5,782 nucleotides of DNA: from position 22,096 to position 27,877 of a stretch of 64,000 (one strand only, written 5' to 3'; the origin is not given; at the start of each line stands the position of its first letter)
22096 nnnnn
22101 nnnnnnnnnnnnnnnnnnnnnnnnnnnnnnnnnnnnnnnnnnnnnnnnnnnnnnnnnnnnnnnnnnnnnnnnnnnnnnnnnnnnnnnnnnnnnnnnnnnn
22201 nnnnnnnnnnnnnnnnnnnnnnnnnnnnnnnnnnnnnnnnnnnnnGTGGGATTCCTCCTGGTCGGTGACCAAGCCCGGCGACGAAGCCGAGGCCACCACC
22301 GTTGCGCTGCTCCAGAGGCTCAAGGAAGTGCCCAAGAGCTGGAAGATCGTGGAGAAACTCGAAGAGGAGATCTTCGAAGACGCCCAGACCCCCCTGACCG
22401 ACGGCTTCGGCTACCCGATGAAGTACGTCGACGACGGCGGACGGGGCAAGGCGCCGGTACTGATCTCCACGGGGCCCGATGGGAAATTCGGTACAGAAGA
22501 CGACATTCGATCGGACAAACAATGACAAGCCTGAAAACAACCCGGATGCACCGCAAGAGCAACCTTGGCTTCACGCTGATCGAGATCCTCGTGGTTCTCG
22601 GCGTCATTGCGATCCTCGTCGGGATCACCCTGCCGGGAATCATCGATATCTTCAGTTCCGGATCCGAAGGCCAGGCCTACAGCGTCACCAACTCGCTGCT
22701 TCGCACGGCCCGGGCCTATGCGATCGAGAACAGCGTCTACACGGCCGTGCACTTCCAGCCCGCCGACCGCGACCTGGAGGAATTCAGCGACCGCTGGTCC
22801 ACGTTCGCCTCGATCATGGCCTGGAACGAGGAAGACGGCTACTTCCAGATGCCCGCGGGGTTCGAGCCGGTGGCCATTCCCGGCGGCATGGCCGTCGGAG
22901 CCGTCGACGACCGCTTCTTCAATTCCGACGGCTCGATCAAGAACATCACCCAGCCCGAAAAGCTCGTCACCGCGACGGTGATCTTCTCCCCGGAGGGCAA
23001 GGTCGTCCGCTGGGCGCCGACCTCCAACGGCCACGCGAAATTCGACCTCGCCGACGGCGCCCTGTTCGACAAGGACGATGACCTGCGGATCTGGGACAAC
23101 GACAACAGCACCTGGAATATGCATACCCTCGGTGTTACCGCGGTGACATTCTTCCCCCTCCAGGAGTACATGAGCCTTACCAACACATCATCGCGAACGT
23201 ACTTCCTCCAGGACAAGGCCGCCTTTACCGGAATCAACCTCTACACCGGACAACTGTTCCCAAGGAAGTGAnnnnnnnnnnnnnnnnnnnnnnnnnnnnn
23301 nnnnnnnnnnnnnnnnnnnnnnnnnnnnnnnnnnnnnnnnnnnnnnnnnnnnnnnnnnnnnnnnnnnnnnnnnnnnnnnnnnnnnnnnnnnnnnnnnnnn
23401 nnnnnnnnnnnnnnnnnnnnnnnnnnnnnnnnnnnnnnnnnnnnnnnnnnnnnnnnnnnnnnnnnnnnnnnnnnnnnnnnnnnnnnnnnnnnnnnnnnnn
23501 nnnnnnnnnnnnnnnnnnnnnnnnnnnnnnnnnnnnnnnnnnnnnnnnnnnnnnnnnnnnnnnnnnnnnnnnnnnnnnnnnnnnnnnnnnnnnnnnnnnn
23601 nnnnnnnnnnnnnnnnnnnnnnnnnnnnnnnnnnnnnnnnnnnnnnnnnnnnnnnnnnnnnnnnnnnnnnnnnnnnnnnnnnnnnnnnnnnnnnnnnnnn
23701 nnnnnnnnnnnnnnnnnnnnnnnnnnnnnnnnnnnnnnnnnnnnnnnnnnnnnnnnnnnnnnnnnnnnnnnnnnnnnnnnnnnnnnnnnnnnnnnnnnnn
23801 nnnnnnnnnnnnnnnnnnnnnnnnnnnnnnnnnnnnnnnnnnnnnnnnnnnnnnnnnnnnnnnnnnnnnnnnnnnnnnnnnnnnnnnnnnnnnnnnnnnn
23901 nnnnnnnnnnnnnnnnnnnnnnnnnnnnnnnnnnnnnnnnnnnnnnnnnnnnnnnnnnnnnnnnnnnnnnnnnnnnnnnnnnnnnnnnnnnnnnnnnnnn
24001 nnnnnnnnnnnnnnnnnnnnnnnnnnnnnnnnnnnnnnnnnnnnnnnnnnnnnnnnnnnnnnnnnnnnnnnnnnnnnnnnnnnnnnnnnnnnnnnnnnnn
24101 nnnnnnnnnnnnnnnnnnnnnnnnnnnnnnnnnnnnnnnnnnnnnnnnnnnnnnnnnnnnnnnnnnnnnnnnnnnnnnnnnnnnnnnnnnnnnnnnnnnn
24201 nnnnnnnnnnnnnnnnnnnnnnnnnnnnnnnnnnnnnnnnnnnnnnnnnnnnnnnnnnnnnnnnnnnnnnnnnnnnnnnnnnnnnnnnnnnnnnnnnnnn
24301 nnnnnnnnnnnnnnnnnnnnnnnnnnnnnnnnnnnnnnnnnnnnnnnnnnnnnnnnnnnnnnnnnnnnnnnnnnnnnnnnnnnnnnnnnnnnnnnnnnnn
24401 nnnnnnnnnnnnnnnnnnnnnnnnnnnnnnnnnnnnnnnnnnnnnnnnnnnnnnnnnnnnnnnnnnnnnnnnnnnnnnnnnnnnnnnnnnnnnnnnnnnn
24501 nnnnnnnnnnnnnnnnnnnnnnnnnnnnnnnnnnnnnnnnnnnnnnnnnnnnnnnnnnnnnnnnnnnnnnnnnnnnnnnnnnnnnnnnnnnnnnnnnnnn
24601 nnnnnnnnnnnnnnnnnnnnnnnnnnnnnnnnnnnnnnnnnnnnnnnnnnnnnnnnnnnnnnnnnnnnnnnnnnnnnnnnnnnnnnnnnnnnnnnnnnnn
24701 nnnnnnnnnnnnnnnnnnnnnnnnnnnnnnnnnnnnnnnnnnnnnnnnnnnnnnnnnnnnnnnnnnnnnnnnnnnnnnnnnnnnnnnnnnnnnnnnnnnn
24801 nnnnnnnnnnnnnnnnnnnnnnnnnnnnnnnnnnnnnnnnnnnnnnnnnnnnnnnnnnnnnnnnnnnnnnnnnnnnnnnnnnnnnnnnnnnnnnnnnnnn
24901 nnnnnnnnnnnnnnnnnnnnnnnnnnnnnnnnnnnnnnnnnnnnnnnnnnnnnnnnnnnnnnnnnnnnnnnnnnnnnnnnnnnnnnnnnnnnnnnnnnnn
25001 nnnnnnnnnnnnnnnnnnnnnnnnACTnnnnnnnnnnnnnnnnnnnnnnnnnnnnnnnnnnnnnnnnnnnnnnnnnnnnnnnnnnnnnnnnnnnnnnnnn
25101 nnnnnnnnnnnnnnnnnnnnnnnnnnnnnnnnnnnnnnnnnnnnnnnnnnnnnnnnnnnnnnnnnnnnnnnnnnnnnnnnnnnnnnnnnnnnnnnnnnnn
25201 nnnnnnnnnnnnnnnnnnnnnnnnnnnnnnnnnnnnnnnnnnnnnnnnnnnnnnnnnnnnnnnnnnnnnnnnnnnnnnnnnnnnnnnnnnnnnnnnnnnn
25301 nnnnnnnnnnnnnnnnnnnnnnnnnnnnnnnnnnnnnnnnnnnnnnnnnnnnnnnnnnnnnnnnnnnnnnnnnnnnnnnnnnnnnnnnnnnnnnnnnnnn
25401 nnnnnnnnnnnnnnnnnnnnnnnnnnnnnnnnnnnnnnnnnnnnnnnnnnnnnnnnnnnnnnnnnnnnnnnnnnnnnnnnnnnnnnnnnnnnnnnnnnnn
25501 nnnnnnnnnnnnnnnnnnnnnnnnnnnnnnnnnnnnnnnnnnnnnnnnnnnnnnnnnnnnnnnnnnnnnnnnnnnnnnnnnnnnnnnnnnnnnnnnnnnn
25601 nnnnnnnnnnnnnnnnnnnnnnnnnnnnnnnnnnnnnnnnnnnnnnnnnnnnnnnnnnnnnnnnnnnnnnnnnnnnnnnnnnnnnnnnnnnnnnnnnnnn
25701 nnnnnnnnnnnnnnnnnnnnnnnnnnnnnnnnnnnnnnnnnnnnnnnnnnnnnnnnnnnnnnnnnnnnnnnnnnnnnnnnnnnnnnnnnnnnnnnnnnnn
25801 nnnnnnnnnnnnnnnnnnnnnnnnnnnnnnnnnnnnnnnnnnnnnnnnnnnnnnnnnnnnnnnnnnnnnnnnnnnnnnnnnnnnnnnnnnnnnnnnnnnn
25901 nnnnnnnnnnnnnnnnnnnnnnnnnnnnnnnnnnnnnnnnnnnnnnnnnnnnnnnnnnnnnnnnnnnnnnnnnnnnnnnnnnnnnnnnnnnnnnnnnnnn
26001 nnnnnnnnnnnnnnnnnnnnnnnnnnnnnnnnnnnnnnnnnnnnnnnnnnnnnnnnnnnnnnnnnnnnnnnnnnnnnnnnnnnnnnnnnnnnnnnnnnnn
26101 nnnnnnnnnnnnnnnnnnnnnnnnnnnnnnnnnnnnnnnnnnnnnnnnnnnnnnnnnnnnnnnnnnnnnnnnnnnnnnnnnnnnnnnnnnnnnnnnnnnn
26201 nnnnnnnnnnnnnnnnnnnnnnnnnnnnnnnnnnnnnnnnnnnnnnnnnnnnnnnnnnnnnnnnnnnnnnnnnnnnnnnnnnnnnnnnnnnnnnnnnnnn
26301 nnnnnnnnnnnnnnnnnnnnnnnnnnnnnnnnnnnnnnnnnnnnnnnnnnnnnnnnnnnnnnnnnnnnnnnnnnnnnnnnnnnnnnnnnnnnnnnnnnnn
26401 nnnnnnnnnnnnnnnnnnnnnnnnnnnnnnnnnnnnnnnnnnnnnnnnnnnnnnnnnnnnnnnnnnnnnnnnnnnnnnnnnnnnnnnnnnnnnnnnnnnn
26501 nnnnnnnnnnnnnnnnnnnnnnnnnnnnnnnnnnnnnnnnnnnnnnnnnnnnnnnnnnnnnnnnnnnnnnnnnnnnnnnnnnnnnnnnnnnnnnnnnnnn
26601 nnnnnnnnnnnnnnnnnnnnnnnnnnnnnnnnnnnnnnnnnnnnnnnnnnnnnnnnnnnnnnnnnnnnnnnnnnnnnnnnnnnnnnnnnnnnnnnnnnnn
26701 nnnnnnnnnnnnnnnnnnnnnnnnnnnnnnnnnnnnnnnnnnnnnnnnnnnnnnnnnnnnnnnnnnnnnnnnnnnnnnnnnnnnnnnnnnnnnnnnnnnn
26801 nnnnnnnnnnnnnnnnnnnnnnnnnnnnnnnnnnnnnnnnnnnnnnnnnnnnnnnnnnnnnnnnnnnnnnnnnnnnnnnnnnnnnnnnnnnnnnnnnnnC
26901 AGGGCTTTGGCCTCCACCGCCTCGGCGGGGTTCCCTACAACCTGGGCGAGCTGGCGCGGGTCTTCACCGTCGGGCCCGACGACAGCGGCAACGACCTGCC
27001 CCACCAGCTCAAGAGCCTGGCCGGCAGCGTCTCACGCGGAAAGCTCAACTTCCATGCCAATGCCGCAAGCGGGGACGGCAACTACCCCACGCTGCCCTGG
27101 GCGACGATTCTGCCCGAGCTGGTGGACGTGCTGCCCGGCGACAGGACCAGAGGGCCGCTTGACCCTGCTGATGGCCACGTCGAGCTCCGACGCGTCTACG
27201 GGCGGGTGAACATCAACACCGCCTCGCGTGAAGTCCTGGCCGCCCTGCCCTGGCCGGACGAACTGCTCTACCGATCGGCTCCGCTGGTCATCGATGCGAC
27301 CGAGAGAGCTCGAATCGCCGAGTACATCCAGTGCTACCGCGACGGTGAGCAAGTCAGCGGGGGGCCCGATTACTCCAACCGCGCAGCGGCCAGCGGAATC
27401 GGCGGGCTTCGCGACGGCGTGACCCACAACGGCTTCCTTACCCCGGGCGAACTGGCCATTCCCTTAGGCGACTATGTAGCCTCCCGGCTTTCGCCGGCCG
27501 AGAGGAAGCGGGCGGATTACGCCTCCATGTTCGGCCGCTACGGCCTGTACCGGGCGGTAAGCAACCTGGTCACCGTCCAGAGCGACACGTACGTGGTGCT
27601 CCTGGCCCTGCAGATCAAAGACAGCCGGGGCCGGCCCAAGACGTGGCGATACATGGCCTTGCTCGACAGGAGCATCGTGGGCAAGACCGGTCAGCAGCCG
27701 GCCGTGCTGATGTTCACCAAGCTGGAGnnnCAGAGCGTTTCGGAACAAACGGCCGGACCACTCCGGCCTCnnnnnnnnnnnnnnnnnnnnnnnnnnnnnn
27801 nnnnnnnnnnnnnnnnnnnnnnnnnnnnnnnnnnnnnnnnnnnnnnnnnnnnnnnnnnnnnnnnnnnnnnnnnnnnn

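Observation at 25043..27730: Giant GspK-like protein, about three times the canonical size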

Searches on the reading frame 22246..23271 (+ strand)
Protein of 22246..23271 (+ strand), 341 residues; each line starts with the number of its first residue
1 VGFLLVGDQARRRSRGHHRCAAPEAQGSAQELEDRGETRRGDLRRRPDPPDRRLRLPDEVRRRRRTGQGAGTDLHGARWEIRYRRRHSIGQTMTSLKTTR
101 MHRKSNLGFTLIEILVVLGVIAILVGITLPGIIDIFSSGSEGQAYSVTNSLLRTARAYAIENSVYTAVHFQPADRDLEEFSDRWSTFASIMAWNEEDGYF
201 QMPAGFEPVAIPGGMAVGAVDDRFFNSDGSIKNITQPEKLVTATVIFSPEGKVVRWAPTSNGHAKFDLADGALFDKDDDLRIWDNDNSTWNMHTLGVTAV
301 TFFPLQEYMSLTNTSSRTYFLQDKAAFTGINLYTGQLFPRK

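Call 8: search_protein_families(library=pfam, proteins=[window:22246-23271:+], max_evalue=0.01)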
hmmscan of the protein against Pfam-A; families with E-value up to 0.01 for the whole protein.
window:22246-23271:+ (341 aa): 1 family
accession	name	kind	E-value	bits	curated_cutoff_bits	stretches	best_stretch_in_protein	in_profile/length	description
PF07963.17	N_methyl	-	4.2e-06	26.5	21.2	1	103-128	1-26/27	Prokaryotic N-terminal methylation motif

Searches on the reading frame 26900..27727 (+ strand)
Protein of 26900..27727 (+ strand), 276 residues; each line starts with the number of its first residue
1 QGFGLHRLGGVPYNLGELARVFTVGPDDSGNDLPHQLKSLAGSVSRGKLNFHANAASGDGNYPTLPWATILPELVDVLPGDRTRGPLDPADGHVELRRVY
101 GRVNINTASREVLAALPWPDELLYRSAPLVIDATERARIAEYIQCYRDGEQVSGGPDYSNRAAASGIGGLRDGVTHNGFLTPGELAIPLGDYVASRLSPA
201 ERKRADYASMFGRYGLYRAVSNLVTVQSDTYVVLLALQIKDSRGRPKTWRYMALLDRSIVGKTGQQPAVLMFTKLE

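Call 64: predict_structure(alignment_id=A7)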
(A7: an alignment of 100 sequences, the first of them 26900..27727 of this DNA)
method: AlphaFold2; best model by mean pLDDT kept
length: 276 residues; sequences in the alignment: 100
mean_pLDDT: 88.0   pTM: 0.83
mean pLDDT of the five models: 88.0, 87.3, 85.7, 84.7, 84.6
residues with pLDDT >= 90: 152; 70-90: 102; 50-70: 21; < 50: 1
segments of 3 or more residues with pLDDT < 50: none
pLDDT, mean of each block of 10 residues (from residue 1): 77 88 91 92 88 75 81 84 68 63 94 97 87 98 98 97 93 91 94 94 80 87 89 93 96 89 90 93
secondary structure, 60 per line:
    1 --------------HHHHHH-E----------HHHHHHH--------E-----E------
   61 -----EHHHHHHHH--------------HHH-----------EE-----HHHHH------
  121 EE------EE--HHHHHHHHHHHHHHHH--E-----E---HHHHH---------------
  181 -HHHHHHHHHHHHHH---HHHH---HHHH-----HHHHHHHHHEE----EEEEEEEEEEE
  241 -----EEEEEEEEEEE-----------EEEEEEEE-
elements in order: H15-20 H33-39 H67-74 H110-114 H133-148 H161-165 H182-195 H199-202 H206-209 H215-223 E230-240 E246-256 E268-275

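Call 66: fold_search(model_id=the predicted structure, library=pdb)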
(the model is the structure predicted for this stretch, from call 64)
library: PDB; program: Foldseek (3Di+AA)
matches with E <= 10: 698; with E <= 0.001: 0
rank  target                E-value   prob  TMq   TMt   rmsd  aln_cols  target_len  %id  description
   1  3ul6_B                2.8e-01  0.75  0.12  0.33   4.5        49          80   12  Saccharum officinarum canecystatin-1 in space group P6422 (released 2012-12-12)
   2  8in8_C                3.0e-01  0.28  0.11  0.07  11.0        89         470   15  Cryo-EM structure of the target ssDNA-bound SIR2-APAZ/Ago-gRNA quaternary complex (released 2023-07-05)
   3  3ul5_C                4.3e-01  0.80  0.12  0.34   4.7        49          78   10  Saccharum officinarum canecystatin-1 in space group C2221 (released 2012-11-28)
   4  7c5v_B                4.3e-01  0.14  0.13  0.20  18.7       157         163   13  Crystal structure of the iota-carbonic anhydrase from cyanobacterium complexed with bicarbonate (released 2021-04-28)
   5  9q6a_B                4.6e-01  0.07  0.11  0.14  14.8       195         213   10  Crystal structure of octameric COMMD-like protein MBK5214510 from Flavobacteriaceae bacterium (released 2025-10-01)
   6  3ul5_D                6.5e-01  0.41  0.12  0.32   7.9        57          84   16  Saccharum officinarum canecystatin-1 in space group C2221 (released 2012-11-28)
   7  3nja_D                6.9e-01  0.38  0.13  0.30  10.4        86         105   17  The crystal structure of the PAS domain of a GGDEF family protein from Chromobacterium violaceum ATCC 12472. (released 2010-08-18)
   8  9q6a_A                6.9e-01  0.08  0.11  0.14  12.8       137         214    9  Crystal structure of octameric COMMD-like protein MBK5214510 from Flavobacteriaceae bacterium (released 2025-10-01)
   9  7c5v_A                7.3e-01  0.90  0.13  0.21   3.2        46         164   15  Crystal structure of the iota-carbonic anhydrase from cyanobacterium complexed with bicarbonate (released 2021-04-28)
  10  3nja_B                7.3e-01  0.21  0.12  0.26  10.1        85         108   16  The crystal structure of the PAS domain of a GGDEF family protein from Chromobacterium violaceum ATCC 12472. (released 2010-08-18)
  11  2vnv_A                7.8e-01  0.87  0.14  0.29   3.2        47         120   17  Crystal structure of BclA lectin from burkholderia cenocepacia in complex with alpha-methyl-mannoside at 1.7 Angstrom  (released 2008-04-08)
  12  3ul6_A                7.8e-01  0.60  0.12  0.34   4.5        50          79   10  Saccharum officinarum canecystatin-1 in space group P6422 (released 2012-12-12)
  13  3ul5_A                7.8e-01  0.57  0.12  0.33   4.6        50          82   10  Saccharum officinarum canecystatin-1 in space group C2221 (released 2012-11-28)
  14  3nja_C                7.8e-01  0.20  0.12  0.26  10.1        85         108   16  The crystal structure of the PAS domain of a GGDEF family protein from Chromobacterium violaceum ATCC 12472. (released 2010-08-18)
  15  3jd4_A                8.2e-01  0.96  0.09  0.05   1.3        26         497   15  Glutamate dehydrogenase in complex with NADH and GTP, closed conformation (released 2016-04-27)
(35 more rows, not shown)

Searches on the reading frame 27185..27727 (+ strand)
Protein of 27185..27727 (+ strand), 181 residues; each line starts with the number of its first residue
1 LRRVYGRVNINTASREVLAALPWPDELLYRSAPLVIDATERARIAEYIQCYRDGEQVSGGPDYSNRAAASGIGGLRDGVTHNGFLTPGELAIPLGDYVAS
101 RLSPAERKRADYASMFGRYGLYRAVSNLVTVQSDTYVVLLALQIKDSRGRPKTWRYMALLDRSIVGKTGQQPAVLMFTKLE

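Call 76: search_solved_structures(query=A8, max_evalue=10, show_alignments=3)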
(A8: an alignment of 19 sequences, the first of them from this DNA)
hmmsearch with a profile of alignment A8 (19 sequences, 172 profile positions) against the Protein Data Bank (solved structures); distinct sequences matched with E-value up to 10: 1.
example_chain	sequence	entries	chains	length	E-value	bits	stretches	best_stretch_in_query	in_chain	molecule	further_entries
9yi2_A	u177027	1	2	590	1.7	12.1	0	5-23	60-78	Endonuclease/exonuclease/phosphatase family domain-containing protein 1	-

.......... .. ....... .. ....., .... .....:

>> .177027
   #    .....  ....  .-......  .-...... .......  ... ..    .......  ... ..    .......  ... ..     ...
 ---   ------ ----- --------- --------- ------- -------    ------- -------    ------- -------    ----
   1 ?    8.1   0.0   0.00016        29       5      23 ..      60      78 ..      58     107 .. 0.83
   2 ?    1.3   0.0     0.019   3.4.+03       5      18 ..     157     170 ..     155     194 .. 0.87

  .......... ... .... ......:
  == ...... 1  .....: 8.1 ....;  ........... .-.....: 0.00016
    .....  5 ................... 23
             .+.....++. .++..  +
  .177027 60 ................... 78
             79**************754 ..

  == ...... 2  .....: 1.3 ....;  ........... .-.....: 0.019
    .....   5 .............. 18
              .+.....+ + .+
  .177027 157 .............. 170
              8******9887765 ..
